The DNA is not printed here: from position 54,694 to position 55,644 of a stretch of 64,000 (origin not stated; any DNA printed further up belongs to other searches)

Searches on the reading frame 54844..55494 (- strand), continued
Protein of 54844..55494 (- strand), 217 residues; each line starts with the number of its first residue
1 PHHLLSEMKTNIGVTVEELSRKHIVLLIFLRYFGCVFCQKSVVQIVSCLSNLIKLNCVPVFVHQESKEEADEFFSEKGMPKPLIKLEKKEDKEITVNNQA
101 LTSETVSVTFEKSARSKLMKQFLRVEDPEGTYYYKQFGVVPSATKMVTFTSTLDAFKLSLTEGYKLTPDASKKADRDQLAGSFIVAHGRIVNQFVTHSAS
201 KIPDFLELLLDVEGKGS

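Call 59: list_cluster_members(proteins=[P0073, P0075, P0076, P0078, P0101, P0039, P0060, P0066, P0130, P0017])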
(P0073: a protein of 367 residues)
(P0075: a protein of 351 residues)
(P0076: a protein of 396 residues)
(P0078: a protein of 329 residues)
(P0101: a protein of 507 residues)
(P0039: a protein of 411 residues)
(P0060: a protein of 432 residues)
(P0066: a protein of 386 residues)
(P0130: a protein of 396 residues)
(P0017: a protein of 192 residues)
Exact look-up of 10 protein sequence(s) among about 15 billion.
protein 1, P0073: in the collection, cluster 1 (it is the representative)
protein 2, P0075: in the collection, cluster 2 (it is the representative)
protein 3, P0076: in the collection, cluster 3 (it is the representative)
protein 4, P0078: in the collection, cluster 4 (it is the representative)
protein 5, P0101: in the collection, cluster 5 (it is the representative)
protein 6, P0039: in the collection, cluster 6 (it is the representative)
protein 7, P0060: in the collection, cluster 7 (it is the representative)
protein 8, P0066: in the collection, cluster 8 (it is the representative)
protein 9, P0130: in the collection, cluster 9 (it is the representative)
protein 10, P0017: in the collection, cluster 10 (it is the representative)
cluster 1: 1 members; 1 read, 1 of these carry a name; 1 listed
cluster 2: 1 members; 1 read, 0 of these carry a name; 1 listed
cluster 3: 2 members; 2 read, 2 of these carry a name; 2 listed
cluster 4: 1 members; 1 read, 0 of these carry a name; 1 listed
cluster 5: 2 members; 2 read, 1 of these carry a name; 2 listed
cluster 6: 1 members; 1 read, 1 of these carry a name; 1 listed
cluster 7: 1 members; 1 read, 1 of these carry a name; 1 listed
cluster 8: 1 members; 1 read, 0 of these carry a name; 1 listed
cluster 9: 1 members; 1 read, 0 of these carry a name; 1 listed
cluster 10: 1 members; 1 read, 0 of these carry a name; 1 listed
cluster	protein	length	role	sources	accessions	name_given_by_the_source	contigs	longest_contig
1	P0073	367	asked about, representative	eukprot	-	gene12325-5999_t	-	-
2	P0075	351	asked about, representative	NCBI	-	-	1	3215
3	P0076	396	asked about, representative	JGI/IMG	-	hypothetical protein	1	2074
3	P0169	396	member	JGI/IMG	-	hypothetical protein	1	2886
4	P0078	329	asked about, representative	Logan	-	-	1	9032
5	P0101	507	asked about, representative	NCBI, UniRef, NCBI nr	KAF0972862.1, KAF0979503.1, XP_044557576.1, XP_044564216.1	hypothetical protein FDP41_001481 [Naegleria fowleri] | RGS domain-containing protein n=1 Tax=Naegleria fowleri TaxID=5763 RepID=A0A6A5BDC3_NAEFO | uncharacterized protein FDP41_009111 [Naegleria fowleri]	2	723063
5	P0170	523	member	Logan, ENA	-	-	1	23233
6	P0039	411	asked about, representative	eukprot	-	gene2739-4148_t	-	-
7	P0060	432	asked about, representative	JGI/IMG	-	hypothetical protein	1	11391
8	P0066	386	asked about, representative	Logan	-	-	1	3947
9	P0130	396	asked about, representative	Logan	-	-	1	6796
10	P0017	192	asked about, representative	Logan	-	-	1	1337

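Call 60: fold_search(model_id=the predicted structure, library=pdb)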
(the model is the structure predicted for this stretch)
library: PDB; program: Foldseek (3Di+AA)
matches with E <= 10: 857; with E <= 0.001: 0
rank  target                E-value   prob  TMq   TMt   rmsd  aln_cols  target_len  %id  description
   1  1prx_A                1.2e-01  0.54  0.30  0.30  14.0       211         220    8  HORF6 A NOVEL HUMAN PEROXIDASE ENZYME (released 1998-06-17)
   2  1e2y_A                1.6e-01  0.28  0.27  0.33  19.8       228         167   10  Tryparedoxin peroxidase from Crithidia fasciculata (released 2001-03-23)
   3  9us9_A                1.9e-01  0.84  0.22  0.33   4.9        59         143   29  Whole structure of WT human prostamide/prostaglandin F synthase(PGFS) (released 2026-04-01)
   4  4mh3_A                1.9e-01  0.28  0.27  0.34  20.1       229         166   11  Crystal structure of Bovine Mitochondrial Peroxiredoxin III (released 2015-03-04)
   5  9us9_B                2.0e-01  0.90  0.22  0.30   2.2        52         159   31  Whole structure of WT human prostamide/prostaglandin F synthase(PGFS) (released 2026-04-01)
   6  2l5o_MODEL_1_A        2.0e-01  0.41  0.25  0.35  15.6       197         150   12  Solution Structure of a Putative Thioredoxin from Neisseria meningitidis (released 2010-12-15)
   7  1e2y_E                2.6e-01  0.21  0.26  0.33  20.0       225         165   10  Tryparedoxin peroxidase from Crithidia fasciculata (released 2001-03-23)
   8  3zvj_B                3.0e-01  0.23  0.26  0.33  19.7       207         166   12  Crystal structure of high molecular weight (HMW) form of Peroxiredoxin I from Schistosoma mansoni (released 2012-03-21)
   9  5hqp_B                3.2e-01  0.21  0.26  0.31  19.2       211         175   12  Crystal structure of the ERp44-peroxiredoxin 4 complex (released 2016-10-12)
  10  6utl_I                3.4e-01  0.47  0.19  0.24   4.4        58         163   16  Yeast Thiol Specific antoxidant 2 with C171S mutation and catalytic cysteine alkylated with iodoacetamide (released 2020-07-15)
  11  2pn8_H                3.4e-01  0.14  0.24  0.27  18.5       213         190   12  Crystal structure of human peroxiredoxin 4 (thioredoxin peroxidase) (released 2007-05-22)
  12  2f9s_A                3.9e-01  0.33  0.28  0.41  14.2       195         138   15  2nd Crystal Structure Of A Soluble Domain Of ResA In The Oxidised Form (released 2006-04-18)
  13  4i6x                  3.9e-01  0.25  0.24  0.40  15.7       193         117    8  Crystal Structure of Non-catalyic Domain of Protein Disulfide Isomerase-related (PDIr) Protein (released 2013-04-03)
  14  1e2y_C                3.9e-01  0.18  0.26  0.32  20.1       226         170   10  Tryparedoxin peroxidase from Crithidia fasciculata (released 2001-03-23)
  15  5ykj                  4.1e-01  0.23  0.29  0.29  16.0       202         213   12  Structural basis of the thiol resolving mechanism in yeast mitochondrial 1-Cys peroxiredoxin via glutathione/thioredoxin (released 2018-10-24)
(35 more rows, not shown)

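Call 61: search_solved_structures(query=A5, max_evalue=10, show_alignments=2)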
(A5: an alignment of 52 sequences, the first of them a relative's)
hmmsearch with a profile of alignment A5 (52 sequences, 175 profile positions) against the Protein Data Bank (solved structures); distinct sequences matched with E-value up to 10: 50.
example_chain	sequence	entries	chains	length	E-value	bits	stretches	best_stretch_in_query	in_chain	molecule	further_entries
9us9_A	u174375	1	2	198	6.5e-11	45.3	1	10-172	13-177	Prostamide/prostaglandin F synthase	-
3c71_A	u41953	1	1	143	7.8e-06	28.8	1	34-116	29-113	Thiol-disulfide oxidoreductase resA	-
9usa_A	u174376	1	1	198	9.1e-06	28.6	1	10-172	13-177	Prostamide/prostaglandin F synthase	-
3c73_A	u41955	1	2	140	2.7e-05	27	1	34-116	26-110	Thiol-disulfide oxidoreductase resA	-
2h1b_A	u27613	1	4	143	0.00045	23.1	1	34-116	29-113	Thiol-disulfide oxidoreductase resA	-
1st9_A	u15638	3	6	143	0.00045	23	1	34-116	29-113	Thiol-disulfide oxidoreductase resA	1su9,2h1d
2f9s_A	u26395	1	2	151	0.00051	22.9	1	34-116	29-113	Thiol-disulfide oxidoreductase resA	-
2cx3_A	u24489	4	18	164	0.008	19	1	27-109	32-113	bacterioferritin comigratory protein | Thiol peroxidase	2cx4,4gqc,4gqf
2h1a_A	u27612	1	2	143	0.0093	18.8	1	44-116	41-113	Thiol-disulfide oxidoreductase resA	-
1jfu_A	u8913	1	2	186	0.015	18.1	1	29-101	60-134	THIOL:DISULFIDE INTERCHANGE PROTEIN TLPA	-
2h19_A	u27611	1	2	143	0.036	16.9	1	35-116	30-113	Thiol-disulfide oxidoreductase resA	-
1q3s_A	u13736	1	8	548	0.11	15.3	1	50-95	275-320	Thermosome alpha subunit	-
1q3r_A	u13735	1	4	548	0.12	15.2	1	50-95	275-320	Thermosome alpha subunit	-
1q2v_A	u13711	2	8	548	0.12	15.2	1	50-95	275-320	Thermosome alpha subunit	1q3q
1ass_A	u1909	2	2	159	0.13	15.1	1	49-95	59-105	THERMOSOME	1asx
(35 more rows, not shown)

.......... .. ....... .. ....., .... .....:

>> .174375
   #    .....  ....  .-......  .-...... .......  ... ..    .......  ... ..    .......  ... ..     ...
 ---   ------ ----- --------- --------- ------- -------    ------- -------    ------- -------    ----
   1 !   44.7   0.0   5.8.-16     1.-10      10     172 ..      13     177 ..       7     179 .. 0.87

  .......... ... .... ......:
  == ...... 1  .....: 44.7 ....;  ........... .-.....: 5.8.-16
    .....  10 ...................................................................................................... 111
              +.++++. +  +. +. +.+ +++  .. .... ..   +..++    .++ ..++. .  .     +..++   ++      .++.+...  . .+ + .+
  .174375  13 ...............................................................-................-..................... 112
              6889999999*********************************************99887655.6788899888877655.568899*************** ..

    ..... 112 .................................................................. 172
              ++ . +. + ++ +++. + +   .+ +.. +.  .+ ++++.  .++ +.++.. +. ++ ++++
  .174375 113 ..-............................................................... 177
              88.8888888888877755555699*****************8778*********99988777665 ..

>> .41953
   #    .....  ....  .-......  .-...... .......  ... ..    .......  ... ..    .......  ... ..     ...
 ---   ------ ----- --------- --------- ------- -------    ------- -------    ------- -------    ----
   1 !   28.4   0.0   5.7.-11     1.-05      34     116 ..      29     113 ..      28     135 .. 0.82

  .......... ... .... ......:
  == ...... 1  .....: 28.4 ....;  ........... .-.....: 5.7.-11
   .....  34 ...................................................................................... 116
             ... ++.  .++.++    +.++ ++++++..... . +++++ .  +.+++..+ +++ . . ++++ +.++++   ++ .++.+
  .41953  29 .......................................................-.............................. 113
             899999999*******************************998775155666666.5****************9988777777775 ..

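Call 64: find_related_loci(query=P0018, collection=genome_contigs, flank=3000)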
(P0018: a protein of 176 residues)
Query P0018 (176 aa) in genome_contigs; peptide patterns used: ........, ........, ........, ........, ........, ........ (x = any residue, [..] = any of these).
198 stretches matched a pattern, but none encodes a relative of the query by tblastn (E <= 1e-3).

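Call 65: find_related_loci(query=A5, collection=genome_contigs, flank=2000)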
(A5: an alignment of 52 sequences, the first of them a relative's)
Query A5 (176 aa) in genome_contigs; peptide patterns used: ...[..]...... (x = any residue, [..] = any of these).
600 stretches matched a pattern (row limit reached: there are more); 588 encode a relative of the query (tblastn E <= 1e-3); the best 80 are kept; 80 distinct loci.
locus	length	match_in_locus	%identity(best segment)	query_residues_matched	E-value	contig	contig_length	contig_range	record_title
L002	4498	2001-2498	46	5-173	3e-48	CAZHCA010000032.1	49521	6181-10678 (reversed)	MAG TPA_asm: uncultured Saprospiraceae bacterium isolate SRP141376_co5_203 genome assembly, contig: NODE_1545_length_495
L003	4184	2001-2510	45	5-176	2e-48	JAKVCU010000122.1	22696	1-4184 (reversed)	MAG: Saprospiraceae bacterium isolate ALOHA_ZT_62 ZT-Saprospiraceae-3_122, whole genome shotgun sequence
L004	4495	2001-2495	45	10-176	9e-48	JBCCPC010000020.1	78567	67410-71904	MAG: Bacteroidota bacterium isolate P01_D01_bin.119 k141_2050389_length_78567_cov_29.9997, whole genome shotgun sequence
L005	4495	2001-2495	46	9-176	3e-47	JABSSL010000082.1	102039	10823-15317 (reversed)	MAG: Saprospiraceae bacterium isolate DT_111 DT-Saprospiraceae-2_scaffold_82, whole genome shotgun sequence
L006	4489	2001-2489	42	9-174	5e-47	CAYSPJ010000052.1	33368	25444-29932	MAG TPA_asm: uncultured Phaeodactylibacter sp. isolate SRP319275_co1_337 genome assembly, contig: NODE_1088_length_33368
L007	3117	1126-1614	44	10-174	1e-46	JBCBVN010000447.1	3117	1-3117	MAG: Bacteroidota bacterium isolate J06643_12 NODE_456_length_3117_cov_5.108224, whole genome shotgun sequence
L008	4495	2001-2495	44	8-175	8e-47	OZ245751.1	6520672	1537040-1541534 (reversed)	MAG: Saprospiraceae bacterium isolate 8f35e0f5-1df0-4d37-baeb-18c41ceaeba0 genome assembly, chromosome: 1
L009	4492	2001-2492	44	10-175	9e-47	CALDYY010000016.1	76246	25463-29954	MAG: uncultured Saprospiraceae bacterium isolate H1_Bin_Bin_68_1_1 genome assembly, contig: c_000000690875, whole genome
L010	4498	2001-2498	43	7-175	1e-46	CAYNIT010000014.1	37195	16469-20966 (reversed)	MAG TPA_asm: uncultured Phaeodactylibacter sp. isolate binchicken_co8_153 genome assembly, contig: NODE_1235_length_3719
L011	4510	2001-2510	43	2-174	2e-44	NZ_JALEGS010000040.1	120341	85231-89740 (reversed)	MAG: Phaeodactylibacter sp. isolate HH_bin12 k97_62525, whole genome shotgun sequence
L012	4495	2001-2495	46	9-176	2e-46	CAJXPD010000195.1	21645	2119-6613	MAG TPA_asm: uncultured Lewinella sp. isolate SRR3880209_bin.3_MetaBAT_v2.12.1_MAG genome assembly, contig: NODE_356_len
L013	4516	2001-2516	46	1-174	3e-46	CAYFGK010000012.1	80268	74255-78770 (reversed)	MAG TPA_asm: uncultured Saprospiraceae bacterium isolate ERP003628_co2_4 genome assembly, contig: NODE_202_length_80268_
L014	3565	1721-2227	44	3-174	8e-46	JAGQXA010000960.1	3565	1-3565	MAG: Saprospiraceae bacterium isolate HKST-UBA27 k127_2671599, whole genome shotgun sequence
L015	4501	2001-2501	45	5-174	7e-46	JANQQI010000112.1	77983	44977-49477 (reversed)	MAG: Saprospiraceae bacterium isolate IP29b_bin.23 k99_2163145, whole genome shotgun sequence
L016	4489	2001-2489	43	9-174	4e-46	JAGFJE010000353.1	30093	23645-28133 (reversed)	MAG: Phaeodactylibacter sp. isolate mag.15 k127_4401297, whole genome shotgun sequence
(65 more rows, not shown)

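Call 66: search_protein_families(library=pfam, proteins=[P0035, P0046, P0013, P0026, P0104, P0082, P0029, P0042, P0051, P0101], max_evalue=0.001)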
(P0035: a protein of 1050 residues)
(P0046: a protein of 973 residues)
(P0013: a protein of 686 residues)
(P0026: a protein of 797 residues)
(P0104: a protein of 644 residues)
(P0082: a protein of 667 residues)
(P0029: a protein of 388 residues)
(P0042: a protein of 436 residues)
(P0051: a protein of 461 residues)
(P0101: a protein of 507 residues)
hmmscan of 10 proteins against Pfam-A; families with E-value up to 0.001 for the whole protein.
P0035 (1050 aa): 1 family
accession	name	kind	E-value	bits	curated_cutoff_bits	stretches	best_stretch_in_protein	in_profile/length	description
PF00615.24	RGS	-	6.6e-12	46.3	23.9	1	900-1036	2-116/117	Regulator of G protein signaling domain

P0046 (973 aa): 1 family
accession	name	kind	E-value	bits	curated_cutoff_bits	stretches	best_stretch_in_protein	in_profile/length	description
PF00615.24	RGS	-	1.9e-12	48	23.9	1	823-959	2-116/117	Regulator of G protein signaling domain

P0013 (686 aa): 1 family
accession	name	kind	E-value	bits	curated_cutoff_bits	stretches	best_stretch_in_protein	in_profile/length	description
PF00615.24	RGS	-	7e-07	30.1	23.9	1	574-668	8-100/117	Regulator of G protein signaling domain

P0026 (797 aa): 0 families

P0104 (644 aa): 0 families

P0082 (667 aa): 2 families
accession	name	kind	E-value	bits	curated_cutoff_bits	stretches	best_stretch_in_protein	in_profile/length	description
PF01302.31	CAP_GLY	-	1.6e-16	60.4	26.5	1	76-140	2-63/65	CAP-Gly domain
PF00615.24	RGS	-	8.1e-06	26.7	23.9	1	596-662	2-68/117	Regulator of G protein signaling domain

P0029 (388 aa): 1 family
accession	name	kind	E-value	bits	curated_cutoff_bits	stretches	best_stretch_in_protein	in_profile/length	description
PF00578.27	AhpC-TSA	-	0.00048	20.5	26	0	103-168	16-78/124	AhpC/TSA family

P0042 (436 aa): 0 families

P0051 (461 aa): 1 family
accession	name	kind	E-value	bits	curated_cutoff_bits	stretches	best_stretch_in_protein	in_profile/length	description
PF00615.24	RGS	-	4.1e-07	30.8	23.9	1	323-451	2-112/117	Regulator of G protein signaling domain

P0101 (507 aa): 1 family
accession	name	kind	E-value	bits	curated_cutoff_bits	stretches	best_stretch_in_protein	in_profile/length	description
PF00615.24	RGS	-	3.8e-10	40.6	23.9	1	348-499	2-116/117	Regulator of G protein signaling domain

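Call 86: find_encoding_contigs(protein=P0009, flank=4000, max_places=2)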
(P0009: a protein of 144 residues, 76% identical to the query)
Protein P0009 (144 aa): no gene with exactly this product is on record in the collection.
